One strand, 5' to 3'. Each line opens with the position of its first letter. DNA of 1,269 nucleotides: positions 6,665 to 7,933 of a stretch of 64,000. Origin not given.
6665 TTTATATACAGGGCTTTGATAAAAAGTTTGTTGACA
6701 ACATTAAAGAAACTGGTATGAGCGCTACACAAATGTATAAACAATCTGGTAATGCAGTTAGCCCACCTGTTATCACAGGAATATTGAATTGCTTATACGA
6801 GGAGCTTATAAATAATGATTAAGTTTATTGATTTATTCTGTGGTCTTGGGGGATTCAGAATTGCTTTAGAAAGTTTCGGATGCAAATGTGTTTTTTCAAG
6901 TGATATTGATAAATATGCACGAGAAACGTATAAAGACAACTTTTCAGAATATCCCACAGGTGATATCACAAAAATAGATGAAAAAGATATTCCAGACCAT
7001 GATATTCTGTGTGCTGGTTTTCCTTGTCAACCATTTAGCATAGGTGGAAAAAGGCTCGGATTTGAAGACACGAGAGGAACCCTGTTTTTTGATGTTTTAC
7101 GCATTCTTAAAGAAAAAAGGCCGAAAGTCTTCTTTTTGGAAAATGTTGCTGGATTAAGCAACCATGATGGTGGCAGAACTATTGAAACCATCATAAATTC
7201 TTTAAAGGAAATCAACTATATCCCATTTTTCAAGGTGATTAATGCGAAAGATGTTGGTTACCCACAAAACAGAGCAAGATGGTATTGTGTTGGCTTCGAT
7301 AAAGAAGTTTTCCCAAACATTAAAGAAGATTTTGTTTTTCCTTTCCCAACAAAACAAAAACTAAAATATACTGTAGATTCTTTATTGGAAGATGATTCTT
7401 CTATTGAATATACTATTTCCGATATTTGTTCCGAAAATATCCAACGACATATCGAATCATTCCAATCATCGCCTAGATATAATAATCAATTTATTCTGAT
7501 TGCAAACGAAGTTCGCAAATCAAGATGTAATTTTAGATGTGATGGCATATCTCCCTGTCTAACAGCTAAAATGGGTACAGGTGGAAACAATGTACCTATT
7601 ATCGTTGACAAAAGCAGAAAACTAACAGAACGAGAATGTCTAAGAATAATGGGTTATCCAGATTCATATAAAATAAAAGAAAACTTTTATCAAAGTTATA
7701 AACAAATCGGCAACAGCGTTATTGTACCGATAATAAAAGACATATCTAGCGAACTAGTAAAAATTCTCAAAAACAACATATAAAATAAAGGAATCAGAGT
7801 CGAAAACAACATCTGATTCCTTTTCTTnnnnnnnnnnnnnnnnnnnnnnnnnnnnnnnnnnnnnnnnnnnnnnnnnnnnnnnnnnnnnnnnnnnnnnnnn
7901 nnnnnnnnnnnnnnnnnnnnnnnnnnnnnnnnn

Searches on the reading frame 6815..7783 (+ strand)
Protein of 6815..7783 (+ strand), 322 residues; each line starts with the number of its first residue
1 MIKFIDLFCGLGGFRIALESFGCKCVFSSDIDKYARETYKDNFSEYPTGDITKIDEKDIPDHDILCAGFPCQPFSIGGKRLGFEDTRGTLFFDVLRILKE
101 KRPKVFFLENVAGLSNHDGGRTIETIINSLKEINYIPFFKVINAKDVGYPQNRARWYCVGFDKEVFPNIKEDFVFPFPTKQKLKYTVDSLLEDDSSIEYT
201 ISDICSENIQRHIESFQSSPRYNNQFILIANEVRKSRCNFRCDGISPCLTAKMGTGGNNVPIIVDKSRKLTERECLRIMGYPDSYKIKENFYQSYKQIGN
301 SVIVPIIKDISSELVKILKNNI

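Call 3: search_protein_families(library=pfam, proteins=[window:6815-7783:+], max_evalue=0.1)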
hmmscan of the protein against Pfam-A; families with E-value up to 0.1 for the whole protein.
window:6815-7783:+ (322 aa): 1 family
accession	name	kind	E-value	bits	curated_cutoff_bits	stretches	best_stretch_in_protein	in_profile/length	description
PF00145.23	DNA_methylase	-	2.3e-95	320.2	22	1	2-315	1-323/324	C-5 cytosine-specific DNA methylase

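Call 6: search_protein_families(library=ncbifam, proteins=[window:6815-7783:+], max_evalue=0.1)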
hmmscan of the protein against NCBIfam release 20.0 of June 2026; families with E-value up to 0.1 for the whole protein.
window:6815-7783:+ (322 aa): 3 families
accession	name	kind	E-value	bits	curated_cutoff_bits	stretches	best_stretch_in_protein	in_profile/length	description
TIGR00675.1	dcm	superfamily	1e-91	308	100.65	1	4-314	1-329/329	DNA (cytosine-5-)-methyltransferase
NF007772.0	PRK10458.1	subfamily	3.8e-47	160.9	710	3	54-175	162-298/472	DNA cytosine methylase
TIGR00406.1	prmA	equivalog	0.083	12.3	183.15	0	4-46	163-205/288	50S ribosomal protein L11 methyltransferase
